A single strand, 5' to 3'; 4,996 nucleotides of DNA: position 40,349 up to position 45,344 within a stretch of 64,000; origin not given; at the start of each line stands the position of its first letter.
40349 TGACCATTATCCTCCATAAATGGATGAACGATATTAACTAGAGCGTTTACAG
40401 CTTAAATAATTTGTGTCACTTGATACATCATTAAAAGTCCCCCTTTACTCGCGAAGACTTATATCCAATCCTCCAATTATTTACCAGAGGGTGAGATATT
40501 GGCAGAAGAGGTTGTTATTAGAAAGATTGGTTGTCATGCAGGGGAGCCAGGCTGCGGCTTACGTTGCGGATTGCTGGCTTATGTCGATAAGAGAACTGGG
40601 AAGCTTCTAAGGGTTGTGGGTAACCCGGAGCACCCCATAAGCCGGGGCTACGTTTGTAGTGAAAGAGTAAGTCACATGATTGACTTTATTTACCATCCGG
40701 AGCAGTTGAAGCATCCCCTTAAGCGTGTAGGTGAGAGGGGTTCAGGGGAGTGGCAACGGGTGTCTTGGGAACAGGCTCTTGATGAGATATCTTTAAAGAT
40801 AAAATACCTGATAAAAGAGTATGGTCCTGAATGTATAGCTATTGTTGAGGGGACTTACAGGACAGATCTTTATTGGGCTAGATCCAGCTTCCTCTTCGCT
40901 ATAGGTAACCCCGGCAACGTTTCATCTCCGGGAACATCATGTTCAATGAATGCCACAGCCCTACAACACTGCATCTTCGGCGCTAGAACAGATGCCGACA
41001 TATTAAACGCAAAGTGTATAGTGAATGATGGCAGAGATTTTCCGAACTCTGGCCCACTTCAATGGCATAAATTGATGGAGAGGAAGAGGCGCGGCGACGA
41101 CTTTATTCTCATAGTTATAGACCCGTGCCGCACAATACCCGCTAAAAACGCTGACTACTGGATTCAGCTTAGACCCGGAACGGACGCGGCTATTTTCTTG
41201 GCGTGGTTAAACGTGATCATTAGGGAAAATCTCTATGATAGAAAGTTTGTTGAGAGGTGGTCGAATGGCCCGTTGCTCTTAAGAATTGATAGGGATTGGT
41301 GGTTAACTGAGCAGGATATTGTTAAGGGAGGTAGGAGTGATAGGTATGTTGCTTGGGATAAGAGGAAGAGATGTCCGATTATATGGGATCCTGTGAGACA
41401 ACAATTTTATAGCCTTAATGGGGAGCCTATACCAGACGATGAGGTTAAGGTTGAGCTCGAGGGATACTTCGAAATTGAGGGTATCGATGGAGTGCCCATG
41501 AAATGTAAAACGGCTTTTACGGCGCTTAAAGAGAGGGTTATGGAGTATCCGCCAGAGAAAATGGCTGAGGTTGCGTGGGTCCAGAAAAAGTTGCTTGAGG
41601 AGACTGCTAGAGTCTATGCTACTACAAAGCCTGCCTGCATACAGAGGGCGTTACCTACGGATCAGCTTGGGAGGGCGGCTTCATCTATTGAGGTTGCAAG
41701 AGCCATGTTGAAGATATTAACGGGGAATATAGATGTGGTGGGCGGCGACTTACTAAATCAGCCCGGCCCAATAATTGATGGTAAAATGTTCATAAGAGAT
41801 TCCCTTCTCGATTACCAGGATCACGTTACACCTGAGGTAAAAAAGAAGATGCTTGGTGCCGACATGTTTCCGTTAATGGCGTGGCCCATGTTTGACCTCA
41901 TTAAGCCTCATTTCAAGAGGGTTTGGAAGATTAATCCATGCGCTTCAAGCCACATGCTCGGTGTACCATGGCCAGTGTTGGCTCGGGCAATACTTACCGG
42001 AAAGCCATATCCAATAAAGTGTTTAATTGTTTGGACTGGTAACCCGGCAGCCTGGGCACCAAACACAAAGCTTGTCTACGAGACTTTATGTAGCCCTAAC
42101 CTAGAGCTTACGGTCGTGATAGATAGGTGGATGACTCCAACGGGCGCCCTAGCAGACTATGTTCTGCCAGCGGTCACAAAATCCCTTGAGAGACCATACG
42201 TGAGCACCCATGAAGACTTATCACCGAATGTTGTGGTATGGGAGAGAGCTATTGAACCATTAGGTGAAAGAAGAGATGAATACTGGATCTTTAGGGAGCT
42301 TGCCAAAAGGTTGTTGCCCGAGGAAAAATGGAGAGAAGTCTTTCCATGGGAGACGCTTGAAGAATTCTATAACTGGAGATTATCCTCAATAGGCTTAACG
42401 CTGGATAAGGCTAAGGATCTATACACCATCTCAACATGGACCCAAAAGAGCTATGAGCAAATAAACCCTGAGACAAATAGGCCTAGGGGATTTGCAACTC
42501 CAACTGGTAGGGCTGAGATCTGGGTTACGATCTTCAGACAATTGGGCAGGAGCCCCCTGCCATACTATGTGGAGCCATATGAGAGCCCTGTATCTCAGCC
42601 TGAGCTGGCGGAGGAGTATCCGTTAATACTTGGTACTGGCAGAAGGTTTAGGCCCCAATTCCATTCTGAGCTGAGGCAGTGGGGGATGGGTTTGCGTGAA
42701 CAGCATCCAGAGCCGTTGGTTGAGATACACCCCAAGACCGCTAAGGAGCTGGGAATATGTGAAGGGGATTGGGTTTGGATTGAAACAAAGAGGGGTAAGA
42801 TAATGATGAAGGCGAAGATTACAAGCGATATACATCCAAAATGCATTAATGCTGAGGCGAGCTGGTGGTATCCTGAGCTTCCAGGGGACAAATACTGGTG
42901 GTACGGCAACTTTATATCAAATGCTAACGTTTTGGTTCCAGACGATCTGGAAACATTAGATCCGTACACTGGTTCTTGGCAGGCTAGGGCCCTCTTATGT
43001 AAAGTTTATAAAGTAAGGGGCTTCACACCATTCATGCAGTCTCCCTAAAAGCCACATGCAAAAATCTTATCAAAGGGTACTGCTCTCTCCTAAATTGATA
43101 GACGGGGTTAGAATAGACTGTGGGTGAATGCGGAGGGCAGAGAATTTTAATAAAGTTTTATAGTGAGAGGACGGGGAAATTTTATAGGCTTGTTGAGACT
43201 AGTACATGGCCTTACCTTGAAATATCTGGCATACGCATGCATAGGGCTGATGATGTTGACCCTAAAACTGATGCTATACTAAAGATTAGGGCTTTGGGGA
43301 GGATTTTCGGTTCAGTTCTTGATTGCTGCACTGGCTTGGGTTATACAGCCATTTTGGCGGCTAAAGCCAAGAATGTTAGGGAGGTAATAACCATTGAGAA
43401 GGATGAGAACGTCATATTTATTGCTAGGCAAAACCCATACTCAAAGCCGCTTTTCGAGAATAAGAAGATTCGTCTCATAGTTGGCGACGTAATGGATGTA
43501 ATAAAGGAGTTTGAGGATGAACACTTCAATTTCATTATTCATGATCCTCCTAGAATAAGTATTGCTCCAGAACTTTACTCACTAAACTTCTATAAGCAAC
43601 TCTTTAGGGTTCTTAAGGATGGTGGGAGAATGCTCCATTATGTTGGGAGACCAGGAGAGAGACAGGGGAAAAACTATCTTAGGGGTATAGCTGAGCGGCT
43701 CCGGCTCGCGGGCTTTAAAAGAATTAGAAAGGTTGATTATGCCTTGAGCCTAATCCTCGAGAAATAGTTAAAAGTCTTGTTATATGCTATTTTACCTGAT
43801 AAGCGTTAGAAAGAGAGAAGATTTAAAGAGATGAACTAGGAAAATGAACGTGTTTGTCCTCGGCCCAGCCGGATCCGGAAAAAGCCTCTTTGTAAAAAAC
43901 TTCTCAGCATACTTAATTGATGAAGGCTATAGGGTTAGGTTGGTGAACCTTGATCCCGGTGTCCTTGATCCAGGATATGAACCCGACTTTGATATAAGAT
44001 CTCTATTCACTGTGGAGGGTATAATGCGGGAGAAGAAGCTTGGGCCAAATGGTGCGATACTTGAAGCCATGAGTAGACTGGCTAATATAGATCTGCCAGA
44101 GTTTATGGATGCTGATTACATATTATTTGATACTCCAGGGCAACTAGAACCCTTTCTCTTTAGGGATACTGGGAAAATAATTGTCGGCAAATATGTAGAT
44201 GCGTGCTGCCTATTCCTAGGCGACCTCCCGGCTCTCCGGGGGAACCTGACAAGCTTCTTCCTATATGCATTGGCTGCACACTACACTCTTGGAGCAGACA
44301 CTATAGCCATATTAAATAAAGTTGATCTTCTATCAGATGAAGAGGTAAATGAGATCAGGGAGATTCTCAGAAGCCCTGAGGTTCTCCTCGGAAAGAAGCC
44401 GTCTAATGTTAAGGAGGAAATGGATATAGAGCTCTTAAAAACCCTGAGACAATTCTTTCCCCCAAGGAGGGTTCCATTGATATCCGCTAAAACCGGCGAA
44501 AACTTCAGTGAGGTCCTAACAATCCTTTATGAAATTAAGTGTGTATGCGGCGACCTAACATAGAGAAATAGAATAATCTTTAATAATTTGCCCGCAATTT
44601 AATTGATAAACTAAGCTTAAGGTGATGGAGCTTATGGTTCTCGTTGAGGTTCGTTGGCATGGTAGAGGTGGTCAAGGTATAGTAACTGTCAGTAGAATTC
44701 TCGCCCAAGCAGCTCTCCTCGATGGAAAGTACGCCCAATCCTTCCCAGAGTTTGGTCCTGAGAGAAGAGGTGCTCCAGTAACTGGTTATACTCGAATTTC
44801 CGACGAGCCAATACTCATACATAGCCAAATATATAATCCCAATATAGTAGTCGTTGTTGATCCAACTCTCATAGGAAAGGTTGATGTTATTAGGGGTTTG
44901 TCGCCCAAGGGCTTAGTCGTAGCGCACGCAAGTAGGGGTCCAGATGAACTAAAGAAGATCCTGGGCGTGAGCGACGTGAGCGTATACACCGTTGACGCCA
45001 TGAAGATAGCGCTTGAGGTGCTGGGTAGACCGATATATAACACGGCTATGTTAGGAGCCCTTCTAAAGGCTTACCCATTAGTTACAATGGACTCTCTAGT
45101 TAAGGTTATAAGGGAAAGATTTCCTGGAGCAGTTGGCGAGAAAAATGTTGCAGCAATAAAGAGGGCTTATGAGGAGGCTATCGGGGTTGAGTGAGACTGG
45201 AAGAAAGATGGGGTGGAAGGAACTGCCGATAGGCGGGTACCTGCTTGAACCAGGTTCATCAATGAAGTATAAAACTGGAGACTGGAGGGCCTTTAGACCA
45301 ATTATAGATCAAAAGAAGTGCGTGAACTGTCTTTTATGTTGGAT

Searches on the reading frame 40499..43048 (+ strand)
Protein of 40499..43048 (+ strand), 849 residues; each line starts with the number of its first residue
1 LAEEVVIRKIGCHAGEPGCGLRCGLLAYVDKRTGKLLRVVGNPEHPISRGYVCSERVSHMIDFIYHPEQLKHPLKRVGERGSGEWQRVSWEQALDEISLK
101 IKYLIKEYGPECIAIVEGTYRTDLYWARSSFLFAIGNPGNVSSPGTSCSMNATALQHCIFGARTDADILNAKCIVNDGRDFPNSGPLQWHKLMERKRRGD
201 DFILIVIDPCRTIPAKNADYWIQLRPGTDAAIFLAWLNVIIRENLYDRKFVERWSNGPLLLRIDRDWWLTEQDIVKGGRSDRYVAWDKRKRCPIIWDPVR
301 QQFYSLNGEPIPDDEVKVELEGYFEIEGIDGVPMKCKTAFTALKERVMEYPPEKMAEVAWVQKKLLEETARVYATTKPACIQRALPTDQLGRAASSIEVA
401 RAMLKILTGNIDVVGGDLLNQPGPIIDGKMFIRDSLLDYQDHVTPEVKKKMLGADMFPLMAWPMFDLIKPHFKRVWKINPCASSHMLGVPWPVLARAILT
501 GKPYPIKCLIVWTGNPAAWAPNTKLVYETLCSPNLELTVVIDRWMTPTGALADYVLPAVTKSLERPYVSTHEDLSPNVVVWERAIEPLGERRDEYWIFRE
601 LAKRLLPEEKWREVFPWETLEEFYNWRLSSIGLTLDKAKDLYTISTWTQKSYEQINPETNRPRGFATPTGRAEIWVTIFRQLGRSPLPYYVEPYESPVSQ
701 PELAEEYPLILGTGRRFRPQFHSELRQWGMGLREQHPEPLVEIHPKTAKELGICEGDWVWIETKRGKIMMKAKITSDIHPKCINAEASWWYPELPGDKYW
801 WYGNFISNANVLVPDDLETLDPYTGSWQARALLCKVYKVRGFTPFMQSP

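Call 49: search_protein_families(library=pfam, proteins=[window:40499-43048:+], max_evalue=0.00001)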
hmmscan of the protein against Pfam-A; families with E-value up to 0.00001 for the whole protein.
window:40499-43048:+ (849 aa): 3 families
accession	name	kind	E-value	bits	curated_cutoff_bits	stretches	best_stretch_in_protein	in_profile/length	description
PF00384.28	Molybdopterin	-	2.3e-31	109.6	24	1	70-604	2-353/353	Molybdopterin oxidoreductase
PF01568.27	Molydop_binding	-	1.1e-19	70.9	26.8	1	709-818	1-98/110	Molydopterin dinucleotide binding domain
PF04879.21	Molybdop_Fe4S4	-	2e-08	34.5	22.7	1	17-66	9-55/55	Molybdopterin oxidoreductase Fe4S4 domain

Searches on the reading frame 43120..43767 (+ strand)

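Call 49: search_protein_families(library=pfam, proteins=[window:43120-43767:+], max_evalue=0.00001)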
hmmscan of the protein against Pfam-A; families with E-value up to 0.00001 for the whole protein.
window:43120-43767:+ (215 aa): 5 families
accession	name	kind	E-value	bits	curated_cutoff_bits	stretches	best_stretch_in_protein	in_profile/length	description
PF01564.23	Spermine_synth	-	2.1e-08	34.4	22.9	1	81-171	37-128/186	Spermine/spermidine synthase domain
PF05175.20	MTS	-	1.8e-07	31.4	23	1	44-171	14-136/170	Methyltransferase small domain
PF13649.12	Methyltransf_25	-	2e-07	32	27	1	66-169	1-97/97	Methyltransferase domain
PF13847.12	Methyltransf_31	-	9.1e-07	29.1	27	1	65-172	6-108/145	Methyltransferase domain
PF05430.17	Methyltransf_30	-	1e-06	29.1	22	1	113-174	29-89/124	S-adenosyl-L-methionine-dependent methyltransferase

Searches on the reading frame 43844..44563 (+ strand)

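Call 49: search_protein_families(library=pfam, proteins=[window:43844-44563:+], max_evalue=0.00001)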
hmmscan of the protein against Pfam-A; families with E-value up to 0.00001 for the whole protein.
window:43844-44563:+ (239 aa): 1 family
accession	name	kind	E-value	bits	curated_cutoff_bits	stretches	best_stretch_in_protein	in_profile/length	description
PF03029.23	ATP_bind_1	-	2.8e-41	142.3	27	1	5-231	1-237/240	Conserved hypothetical ATP binding protein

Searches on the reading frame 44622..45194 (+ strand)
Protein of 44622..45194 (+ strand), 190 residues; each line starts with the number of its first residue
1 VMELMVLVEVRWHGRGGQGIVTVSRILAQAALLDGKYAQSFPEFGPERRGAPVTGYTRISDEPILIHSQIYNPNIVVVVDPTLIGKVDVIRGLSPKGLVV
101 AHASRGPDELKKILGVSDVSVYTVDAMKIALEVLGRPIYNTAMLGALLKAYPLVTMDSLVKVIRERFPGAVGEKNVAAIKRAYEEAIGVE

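Call 49: search_protein_families(library=pfam, proteins=[window:44622-45194:+], max_evalue=0.00001)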
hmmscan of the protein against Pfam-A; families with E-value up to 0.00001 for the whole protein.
window:44622-45194:+ (190 aa): 1 family
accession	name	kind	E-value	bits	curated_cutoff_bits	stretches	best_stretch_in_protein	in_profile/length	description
PF01558.24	POR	-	1.2e-43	149.7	27.4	1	16-184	1-173/173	Pyruvate ferredoxin/flavodoxin oxidoreductase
